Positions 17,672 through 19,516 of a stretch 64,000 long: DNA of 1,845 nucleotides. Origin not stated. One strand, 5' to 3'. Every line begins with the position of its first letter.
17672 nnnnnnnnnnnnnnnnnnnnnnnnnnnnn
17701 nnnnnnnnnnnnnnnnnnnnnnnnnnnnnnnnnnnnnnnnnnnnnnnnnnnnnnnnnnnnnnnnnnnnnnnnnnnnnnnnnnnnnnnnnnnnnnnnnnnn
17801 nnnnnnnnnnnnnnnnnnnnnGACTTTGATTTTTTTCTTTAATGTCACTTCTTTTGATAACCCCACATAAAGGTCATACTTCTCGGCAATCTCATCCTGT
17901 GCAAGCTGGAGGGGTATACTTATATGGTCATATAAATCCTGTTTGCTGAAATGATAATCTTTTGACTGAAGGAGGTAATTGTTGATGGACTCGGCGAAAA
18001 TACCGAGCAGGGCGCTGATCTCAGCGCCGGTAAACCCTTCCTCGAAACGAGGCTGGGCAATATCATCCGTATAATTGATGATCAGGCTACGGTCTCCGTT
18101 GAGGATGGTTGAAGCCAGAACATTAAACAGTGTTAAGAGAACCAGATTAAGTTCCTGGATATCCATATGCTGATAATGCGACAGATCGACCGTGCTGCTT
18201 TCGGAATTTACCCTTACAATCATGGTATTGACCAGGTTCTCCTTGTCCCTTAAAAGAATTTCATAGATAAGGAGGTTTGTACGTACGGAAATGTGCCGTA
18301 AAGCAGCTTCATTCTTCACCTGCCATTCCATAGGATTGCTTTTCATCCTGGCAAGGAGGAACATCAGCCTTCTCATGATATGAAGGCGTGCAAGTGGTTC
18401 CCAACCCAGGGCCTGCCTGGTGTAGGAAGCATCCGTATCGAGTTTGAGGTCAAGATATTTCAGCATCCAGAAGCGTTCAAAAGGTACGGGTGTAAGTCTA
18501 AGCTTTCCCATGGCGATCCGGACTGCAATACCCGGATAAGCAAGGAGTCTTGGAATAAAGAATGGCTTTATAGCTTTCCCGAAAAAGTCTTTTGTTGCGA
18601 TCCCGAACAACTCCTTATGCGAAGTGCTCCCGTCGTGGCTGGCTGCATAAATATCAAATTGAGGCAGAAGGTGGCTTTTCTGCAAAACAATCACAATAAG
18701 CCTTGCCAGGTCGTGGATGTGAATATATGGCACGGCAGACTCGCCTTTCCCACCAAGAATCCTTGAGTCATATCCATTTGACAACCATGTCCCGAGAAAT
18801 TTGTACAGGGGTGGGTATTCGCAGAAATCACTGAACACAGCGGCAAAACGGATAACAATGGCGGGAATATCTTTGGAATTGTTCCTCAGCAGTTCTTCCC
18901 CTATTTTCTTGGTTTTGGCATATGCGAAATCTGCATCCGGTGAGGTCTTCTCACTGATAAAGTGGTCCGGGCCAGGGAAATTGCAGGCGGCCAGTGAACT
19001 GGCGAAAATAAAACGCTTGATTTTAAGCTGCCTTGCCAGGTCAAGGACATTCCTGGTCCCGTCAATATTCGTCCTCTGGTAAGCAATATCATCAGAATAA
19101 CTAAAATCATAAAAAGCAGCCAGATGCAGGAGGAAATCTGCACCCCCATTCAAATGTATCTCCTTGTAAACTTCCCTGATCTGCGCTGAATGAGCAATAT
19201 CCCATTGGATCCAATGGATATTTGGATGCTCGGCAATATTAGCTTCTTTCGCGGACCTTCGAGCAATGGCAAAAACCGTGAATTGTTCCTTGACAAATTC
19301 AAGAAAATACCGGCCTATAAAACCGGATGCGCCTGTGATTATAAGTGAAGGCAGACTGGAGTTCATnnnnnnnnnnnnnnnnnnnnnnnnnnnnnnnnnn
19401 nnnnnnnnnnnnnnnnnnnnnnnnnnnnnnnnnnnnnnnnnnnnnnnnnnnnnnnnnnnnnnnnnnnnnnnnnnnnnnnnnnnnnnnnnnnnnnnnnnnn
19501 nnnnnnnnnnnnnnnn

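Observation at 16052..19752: SDR (NAD-epimerase/dehydratase-type) domain fused in one polypeptide to a complete [FeFe] hydrogenase, preceded by a 4-TM protein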

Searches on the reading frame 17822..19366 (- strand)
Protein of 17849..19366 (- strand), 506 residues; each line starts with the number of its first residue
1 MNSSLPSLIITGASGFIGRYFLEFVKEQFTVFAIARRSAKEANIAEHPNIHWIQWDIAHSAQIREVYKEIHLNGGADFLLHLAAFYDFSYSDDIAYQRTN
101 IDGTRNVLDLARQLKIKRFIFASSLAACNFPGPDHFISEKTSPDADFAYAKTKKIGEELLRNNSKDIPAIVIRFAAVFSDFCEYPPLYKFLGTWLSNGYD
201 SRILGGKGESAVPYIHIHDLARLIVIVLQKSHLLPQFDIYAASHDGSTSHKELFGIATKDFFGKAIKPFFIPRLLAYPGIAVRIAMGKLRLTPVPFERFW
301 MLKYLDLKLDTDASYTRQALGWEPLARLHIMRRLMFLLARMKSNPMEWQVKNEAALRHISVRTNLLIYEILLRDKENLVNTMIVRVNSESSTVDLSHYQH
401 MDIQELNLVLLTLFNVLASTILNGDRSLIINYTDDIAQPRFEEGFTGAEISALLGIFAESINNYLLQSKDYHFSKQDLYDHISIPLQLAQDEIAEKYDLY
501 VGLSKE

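Call 5: find_homologous_proteins(query=window:17849-19366:-)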
Query seq(506 aa) (506 aa): 1072 proteins with E <= 0.001 among 8000 candidates; the best 120 are listed.
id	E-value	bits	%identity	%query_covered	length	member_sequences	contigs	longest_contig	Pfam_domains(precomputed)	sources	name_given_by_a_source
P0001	1.0e-288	976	83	100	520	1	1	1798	PF04321.24,PF16363.12,PF02719.22,PF01073.26,PF07993.19,PF13460.13,PF01370.28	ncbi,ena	-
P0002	2.6e-216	737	73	85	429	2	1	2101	PF04321.24,PF16363.12,PF02719.22,PF01073.26,PF07993.19,PF13460.13,PF00106.32,PF01370.28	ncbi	ncbi:MAG: NAD(P)-dependent oxidoreductase, partial [Bacteroidota bacterium]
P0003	9.6e-210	716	61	98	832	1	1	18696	PF16363.12,PF10588.15,PF00111.33,PF12838.13,PF22117.3,PF01370.28,PF04321.24,PF13510.12,PF02719.22,PF02906.20,PF01073.26,PF07993.19,PF13460.13,PF13237.12,PF13187.12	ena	-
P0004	5.8e-177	608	55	98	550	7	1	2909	PF04321.24,PF16363.12,PF02719.22,PF01073.26,PF07993.19,PF13460.13,PF01370.28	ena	-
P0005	3.3e-176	605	55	98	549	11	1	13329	PF04321.24,PF16363.12,PF02719.22,PF01073.26,PF07993.19,PF13460.13,PF01370.28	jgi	-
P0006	1.0e-175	603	53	98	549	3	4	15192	PF04321.24,PF16363.12,PF02719.22,PF05368.20,PF13561.13,PF01073.26,PF07993.19,PF13460.13,PF00106.32,PF01370.28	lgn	-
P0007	4.0e-175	602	55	98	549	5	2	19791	PF04321.24,PF16363.12,PF02719.22,PF01073.26,PF07993.19,PF13460.13,PF01370.28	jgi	-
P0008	6.2e-175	601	54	98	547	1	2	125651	PF04321.24,PF16363.12,PF02719.22,PF01073.26,PF07993.19,PF13460.13,PF01370.28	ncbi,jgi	jgi:nucleoside-diphosphate-sugar epimerase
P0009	2.8e-173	595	53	98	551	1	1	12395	PF04321.24,PF16363.12,PF01073.26,PF07993.19,PF13460.13,PF01370.28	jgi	jgi:nucleoside-diphosphate-sugar epimerase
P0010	1.8e-172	593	53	97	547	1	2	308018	PF04321.24,PF16363.12,PF02719.22,PF01073.26,PF07993.19,PF13460.13,PF01370.28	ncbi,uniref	ncbi:NAD-dependent epimerase/dehydratase family protein [Melioribacter sp. OK-6-Me]|uniref:NAD-depen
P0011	2.1e-172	592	53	98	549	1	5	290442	PF04321.24,PF16363.12,PF02719.22,PF01073.26,PF07993.19,PF13460.13,PF01370.28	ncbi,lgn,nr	ncbi:MAG: NAD(P)-dependent oxidoreductase [Ignavibacteriae bacterium]|nr:NAD(P)-dependent oxidoreduc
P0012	1.1e-171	590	51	98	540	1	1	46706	PF16363.12,PF02719.22,PF01073.26,PF07993.19,PF13460.13,PF01370.28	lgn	-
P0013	1.3e-171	590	53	98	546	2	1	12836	PF04321.24,PF16363.12,PF02719.22,PF05368.20,PF01073.26,PF07993.19,PF13460.13,PF01370.28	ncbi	-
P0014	1.6e-171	590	54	98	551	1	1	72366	PF04321.24,PF16363.12,PF02719.22,PF01073.26,PF07993.19,PF13460.13,PF01370.28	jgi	jgi:nucleoside-diphosphate-sugar epimerase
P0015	1.6e-171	590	53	98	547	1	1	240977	PF04321.24,PF16363.12,PF02719.22,PF01073.26,PF07993.19,PF13460.13,PF01370.28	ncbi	ncbi:MAG: NAD(P)-dependent oxidoreductase [bacterium]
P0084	3.2e-163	562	51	98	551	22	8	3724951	PF04321.24,PF16363.12,PF01073.26,PF07993.19,PF13460.13,PF01370.28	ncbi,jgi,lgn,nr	ncbi:MAG: NAD(P)-dependent oxidoreductase [Ignavibacterium sp.]|nr:NAD(P)-dependent oxidoreductase [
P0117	3.1e-160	552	49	98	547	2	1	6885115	PF04321.24,PF16363.12,PF01073.26,PF07993.19,PF13460.13,PF01370.28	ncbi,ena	-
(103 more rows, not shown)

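Call 7: find_encoding_contigs(protein=P0003, flank=10000, max_places=3)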
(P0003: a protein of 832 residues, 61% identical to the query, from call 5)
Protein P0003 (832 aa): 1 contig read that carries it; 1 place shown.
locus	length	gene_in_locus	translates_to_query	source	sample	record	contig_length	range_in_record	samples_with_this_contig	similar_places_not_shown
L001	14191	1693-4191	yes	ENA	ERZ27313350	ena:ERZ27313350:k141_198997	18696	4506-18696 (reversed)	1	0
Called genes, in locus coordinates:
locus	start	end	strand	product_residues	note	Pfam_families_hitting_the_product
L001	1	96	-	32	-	?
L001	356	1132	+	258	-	PF01416:PseudoU_synth_1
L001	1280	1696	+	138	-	-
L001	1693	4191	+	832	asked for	PF01073:3Beta_HSD, PF01370:Epimerase, PF04321:RmlD_sub_bind, PF13460:NAD_binding_10, PF16363:GDP_Man_Dehyd, PF07993:NAD_binding_4, PF00111:Fer2, PF13510:Fer2_4, +7 more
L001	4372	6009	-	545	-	PF01391:Collagen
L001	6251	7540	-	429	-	-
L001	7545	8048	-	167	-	PF18962:Por_Secre_tail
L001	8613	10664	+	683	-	PF00515:TPR_1 (faint), PF13181:TPR_8 (faint), PF13424:TPR_12, PF13374:TPR_10 (faint), PF07730:HisKA_3, PF02518:HATPase_c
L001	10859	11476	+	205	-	PF00072:Response_reg, PF00196:GerE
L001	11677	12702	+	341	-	PF08240:ADH_N, PF00107:ADH_zinc_N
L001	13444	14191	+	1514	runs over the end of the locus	PF13229:Beta_helix (faint), PF00404:Dockerin_1 (weak), PF18962:Por_Secre_tail (weak)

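Call 8: find_encoding_contigs(protein=P0010, flank=10000, max_places=2)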
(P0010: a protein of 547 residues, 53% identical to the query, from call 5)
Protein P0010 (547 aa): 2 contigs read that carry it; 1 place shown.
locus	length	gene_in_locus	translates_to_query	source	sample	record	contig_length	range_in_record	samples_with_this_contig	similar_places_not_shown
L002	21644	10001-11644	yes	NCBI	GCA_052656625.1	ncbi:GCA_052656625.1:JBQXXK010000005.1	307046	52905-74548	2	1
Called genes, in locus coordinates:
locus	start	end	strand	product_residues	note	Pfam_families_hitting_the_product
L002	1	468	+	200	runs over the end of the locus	PF00440:TetR_N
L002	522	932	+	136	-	PF02579:Nitro_FeMo-Co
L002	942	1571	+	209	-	PF02663:FmdE, PF01258:zf-dskA_traR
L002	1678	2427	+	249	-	PF01925:TauE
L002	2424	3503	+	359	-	PF07396:Porin_O_P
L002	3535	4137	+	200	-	PF02663:FmdE, PF01258:zf-dskA_traR (weak)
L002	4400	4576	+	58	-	-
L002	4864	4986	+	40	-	-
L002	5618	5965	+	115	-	PF01022:HTH_5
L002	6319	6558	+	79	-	PF13192:Thioredoxin_3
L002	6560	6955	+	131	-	PF00085:Thioredoxin, PF13098:Thioredoxin_2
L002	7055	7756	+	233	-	PF02683:DsbD_TM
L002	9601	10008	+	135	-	-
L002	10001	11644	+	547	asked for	PF01073:3Beta_HSD, PF01370:Epimerase, PF02719:Polysacc_synt_2, PF04321:RmlD_sub_bind, PF07993:NAD_binding_4, PF13460:NAD_binding_10, PF16363:GDP_Man_Dehyd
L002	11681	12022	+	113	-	PF02852:Pyr_redox_dim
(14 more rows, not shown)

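Call 9: find_encoding_contigs(protein=P0001, flank=5000, max_places=2)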
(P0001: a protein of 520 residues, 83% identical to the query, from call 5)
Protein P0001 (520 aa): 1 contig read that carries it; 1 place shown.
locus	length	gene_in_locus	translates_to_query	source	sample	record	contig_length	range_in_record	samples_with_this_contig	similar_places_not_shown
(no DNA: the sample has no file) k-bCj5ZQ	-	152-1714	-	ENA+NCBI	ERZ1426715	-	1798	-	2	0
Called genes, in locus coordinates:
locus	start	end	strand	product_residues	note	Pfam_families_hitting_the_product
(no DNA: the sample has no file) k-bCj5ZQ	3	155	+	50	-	?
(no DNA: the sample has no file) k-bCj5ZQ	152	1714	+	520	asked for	PF01073:3Beta_HSD, PF01370:Epimerase, PF02719:Polysacc_synt_2 (weak), PF04321:RmlD_sub_bind, PF13460:NAD_binding_10, PF16363:GDP_Man_Dehyd, PF07993:NAD_binding_4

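Call 18: find_related_loci(query=window:17849-19366:-, collection=genome_contigs, flank=8000)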
Query window:17849-19366:- (506 aa) in genome_contigs; peptide patterns used: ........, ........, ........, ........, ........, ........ (x = any residue, [..] = any of these).
94 stretches matched a pattern; 31 encode a relative of the query (tblastn E <= 1e-3); 31 distinct loci.
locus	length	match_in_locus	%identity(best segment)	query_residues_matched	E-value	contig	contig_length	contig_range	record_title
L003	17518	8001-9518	89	1-506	0e+0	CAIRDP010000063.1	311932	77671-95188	MAG: uncultured Bacteroidales bacterium isolate AM5_bin-0527 genome assembly, contig: bin-0527:63/67, whole genome shotg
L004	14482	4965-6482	86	1-506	0e+0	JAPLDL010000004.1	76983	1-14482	MAG: Bacteroidetes bacterium isolate LacPavin_0419_WC90_MAG_45_16 LacPavin_0419_WC90_scaffold_39680, whole genome shotgu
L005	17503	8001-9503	70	1-501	0e+0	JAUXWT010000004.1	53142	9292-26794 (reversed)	MAG: Bacteroidales bacterium isolate C15_metabat.bin.17 C15_k141_357392, whole genome shotgun sequence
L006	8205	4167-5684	71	1-506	0e+0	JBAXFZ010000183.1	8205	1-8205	MAG: Bacteroidota bacterium isolate ELA284 MAG284_183, whole genome shotgun sequence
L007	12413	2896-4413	68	1-506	0e+0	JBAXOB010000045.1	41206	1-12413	MAG: Bacteroidota bacterium isolate ELA494 MAG494_45, whole genome shotgun sequence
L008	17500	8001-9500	63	1-500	0e+0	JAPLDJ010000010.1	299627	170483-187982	MAG: Bacteroidetes bacterium isolate LacPavin_0920_WC70_MAG_47_14 LacPavin_0920_WC70_scaffold_195057, whole genome shotg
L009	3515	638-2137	62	1-500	0e+0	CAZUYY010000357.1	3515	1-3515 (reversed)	MAG TPA_asm: uncultured Prolixibacteraceae bacterium isolate binchicken_co3_102 genome assembly, contig: NODE_90641_leng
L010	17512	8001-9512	62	1-506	0e+0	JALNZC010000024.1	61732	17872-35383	MAG: Bacteroidales bacterium isolate SO_2017_GW1 bin 88 NODE_2645_length_61732_cov_1.294668_OW334_2017, whole genome sho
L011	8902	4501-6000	62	1-500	0e+0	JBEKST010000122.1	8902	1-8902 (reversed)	MAG: Bacteroidales bacterium isolate SPRUCE 540 SPRUCE_540_122, whole genome shotgun sequence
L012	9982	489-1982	62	1-498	0e+0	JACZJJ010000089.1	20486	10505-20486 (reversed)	MAG: Bacteroidales bacterium isolate MAG16 bacteroidetes_2_contig_777545, whole genome shotgun sequence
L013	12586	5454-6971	62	1-506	0e+0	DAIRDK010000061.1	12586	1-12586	MAG TPA_asm: Bacteroidales bacterium isolate CTOTU7589 NODE_7973_length_12586_cov_5.231027, whole genome shotgun sequenc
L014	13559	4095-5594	62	1-500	0e+0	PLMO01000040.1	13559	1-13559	MAG: Bacteroidales bacterium isolate fen_979 73.20120800_E2X.55_contig_5552, whole genome shotgun sequence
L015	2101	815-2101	73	1-429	0e+0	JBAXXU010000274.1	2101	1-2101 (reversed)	MAG: Bacteroidota bacterium isolate ELA747 MAG747_274, whole genome shotgun sequence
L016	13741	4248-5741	61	1-498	0e+0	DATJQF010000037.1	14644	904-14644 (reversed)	MAG TPA_asm: Bacteroidales bacterium isolate SMAG_U14933 k141_2328019, whole genome shotgun sequence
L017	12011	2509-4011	62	1-501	0e+0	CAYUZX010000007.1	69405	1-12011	MAG TPA_asm: uncultured Prolixibacteraceae bacterium isolate SRP178699_co1_420 genome assembly, contig: NODE_297_length_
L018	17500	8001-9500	62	1-500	0e+0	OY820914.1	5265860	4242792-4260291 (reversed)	MAG: Bacteroidales bacterium isolate 29af8000-aa9b-4969-9261-ea2c593eb5de genome assembly, chromosome: 1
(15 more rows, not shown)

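Call 25: find_encoding_contigs(protein=P0084, flank=8000, max_places=2)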
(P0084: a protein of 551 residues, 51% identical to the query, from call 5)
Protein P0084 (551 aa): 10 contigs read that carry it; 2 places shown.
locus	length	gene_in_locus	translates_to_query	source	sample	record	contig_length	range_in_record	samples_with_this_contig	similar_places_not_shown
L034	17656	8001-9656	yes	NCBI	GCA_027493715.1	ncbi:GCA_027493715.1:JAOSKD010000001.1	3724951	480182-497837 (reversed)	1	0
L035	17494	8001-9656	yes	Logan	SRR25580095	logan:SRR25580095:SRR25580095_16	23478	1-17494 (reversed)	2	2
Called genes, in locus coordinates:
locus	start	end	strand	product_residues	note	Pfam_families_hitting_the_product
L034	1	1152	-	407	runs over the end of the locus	PF01244:Peptidase_M19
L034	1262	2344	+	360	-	PF21467:BetaGal_gal-bd (faint), PF02837:Glyco_hydro_2_N (faint), PF13364:BetaGal_ABD2 (weak), PF22666:Glyco_hydro_2_N2 (faint)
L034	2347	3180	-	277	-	PF01569:PAP2, PF14378:PAP2_3 (weak), PF14360:PAP2_C (weak)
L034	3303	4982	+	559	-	PF00342:PGI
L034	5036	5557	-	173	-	-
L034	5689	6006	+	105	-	PF12840:HTH_20, PF01022:HTH_5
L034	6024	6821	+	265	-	PF01135:PCMT, PF01209:Ubie_methyltran, PF08003:Methyltransf_9, PF13489:Methyltransf_23, PF13847:Methyltransf_31, PF08241:Methyltransf_11, PF08242:Methyltransf_12, PF13649:Methyltransf_25, +1 more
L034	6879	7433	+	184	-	PF03190:Thioredox_DsbH (weak), PF13899:Thioredoxin_7, PF13098:Thioredoxin_2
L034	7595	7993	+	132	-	-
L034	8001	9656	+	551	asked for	PF01073:3Beta_HSD, PF01370:Epimerase, PF04321:RmlD_sub_bind, PF13460:NAD_binding_10, PF16363:GDP_Man_Dehyd, PF07993:NAD_binding_4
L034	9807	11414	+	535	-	PF00009:GTP_EFTU, PF01926:MMR_HSR1, PF22042:EF-G_D2, PF16658:RF3_C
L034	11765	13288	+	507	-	PF00221:Lyase_aromatic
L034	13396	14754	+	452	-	PF24319:DUF7491 (weak), PF02646:RmuC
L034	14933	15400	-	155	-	PF01878:EVE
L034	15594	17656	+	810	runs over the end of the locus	PF14870:PSII_BNR, PF15902:Sortilin-Vps10 (weak), PF14870:PSII_BNR (weak), PF18962:Por_Secre_tail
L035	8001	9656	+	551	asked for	PF01073:3Beta_HSD, PF01370:Epimerase, PF04321:RmlD_sub_bind, PF13460:NAD_binding_10, PF16363:GDP_Man_Dehyd, PF07993:NAD_binding_4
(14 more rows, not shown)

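Call 26: find_encoding_contigs(protein=P0117, flank=8000, max_places=1)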
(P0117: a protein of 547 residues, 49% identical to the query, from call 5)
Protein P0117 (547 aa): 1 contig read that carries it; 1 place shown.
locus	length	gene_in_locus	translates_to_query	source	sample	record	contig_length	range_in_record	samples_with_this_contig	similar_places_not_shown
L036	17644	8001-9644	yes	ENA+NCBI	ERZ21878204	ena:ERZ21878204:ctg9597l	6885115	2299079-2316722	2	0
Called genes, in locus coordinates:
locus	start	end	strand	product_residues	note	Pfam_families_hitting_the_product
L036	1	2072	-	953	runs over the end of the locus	PF13620:CarboxypepD_reg, PF13715:CarbopepD_reg_2, PF07715:Plug, PF25183:OMP_b-brl_4, PF00593:TonB_dep_Rec_b-barrel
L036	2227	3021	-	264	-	-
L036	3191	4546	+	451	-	PF02878:PGM_PMM_I, PF02879:PGM_PMM_II, PF02880:PGM_PMM_III, PF00408:PGM_PMM_IV (weak)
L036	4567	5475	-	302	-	PF01882:DUF58, PF13519:VWA_2 (weak)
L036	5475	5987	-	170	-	PF13525:YfiO (faint), PF07719:TPR_2 (faint), PF13428:TPR_14 (faint), PF13174:TPR_6 (faint), PF14559:TPR_19 (faint)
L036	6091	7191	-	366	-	PF04055:Radical_SAM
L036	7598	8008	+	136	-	-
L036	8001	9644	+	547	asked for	PF01073:3Beta_HSD, PF01370:Epimerase, PF04321:RmlD_sub_bind, PF13460:NAD_binding_10, PF16363:GDP_Man_Dehyd, PF07993:NAD_binding_4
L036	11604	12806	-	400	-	PF01551:Peptidase_M23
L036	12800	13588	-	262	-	PF14125:DUF4292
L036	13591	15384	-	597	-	PF14559:TPR_19 (weak), PF12895:ANAPC3 (weak), PF13432:TPR_16, PF14559:TPR_19 (weak), PF00515:TPR_1 (weak), PF13424:TPR_12 (weak), PF14559:TPR_19 (weak), PF23914:TPR_CcmH_CycH (weak), +24 more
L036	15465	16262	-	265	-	PF03193:RsgA_GTPase, PF01926:MMR_HSR1 (weak)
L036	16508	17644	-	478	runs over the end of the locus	PF03349:Toluene_X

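Call 32: predict_structure(alignment_id=A2)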
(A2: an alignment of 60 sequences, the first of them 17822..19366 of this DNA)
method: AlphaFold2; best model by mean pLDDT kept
length: 515 residues; sequences in the alignment: 60
mean_pLDDT: 89.0   pTM: 0.77
mean pLDDT of the five models: 89.0, 86.2, 85.3, 84.4, 82.5
residues with pLDDT >= 90: 329; 70-90: 158; 50-70: 17; < 50: 11
segments of 3 or more residues with pLDDT < 50: 507-515
pLDDT, mean of each block of 10 residues (from residue 1): 78 92 96 89 86 91 92 95 79 85 96 97 93 90 89 95 96 94 87 89 91 96 97 97 94 95 92 89 89 83 90 96 94 92 88 72 79 91 86 83 92 93 86 89 90 93 88 84 94 90 59 39
secondary structure, 60 per line:
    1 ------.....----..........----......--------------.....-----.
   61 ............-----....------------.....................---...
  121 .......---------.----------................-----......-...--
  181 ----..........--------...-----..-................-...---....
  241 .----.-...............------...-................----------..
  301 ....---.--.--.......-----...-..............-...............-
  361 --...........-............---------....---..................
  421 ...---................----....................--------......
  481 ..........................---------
elements in order: E7-11 H16-25 E30-35 E50-54 H60-72 E78-81 H94-114 E118-124 H148-163 E169-174 E176-178 H185-194 E203-205 E214-216 H217-229 E237-241 H250-262 E269-271 H273-288 H299-304 H314-320 H330-343 H345-359 H363-373 H375-386 H396-399 H403-423 H427-442 H447-466 H475-506
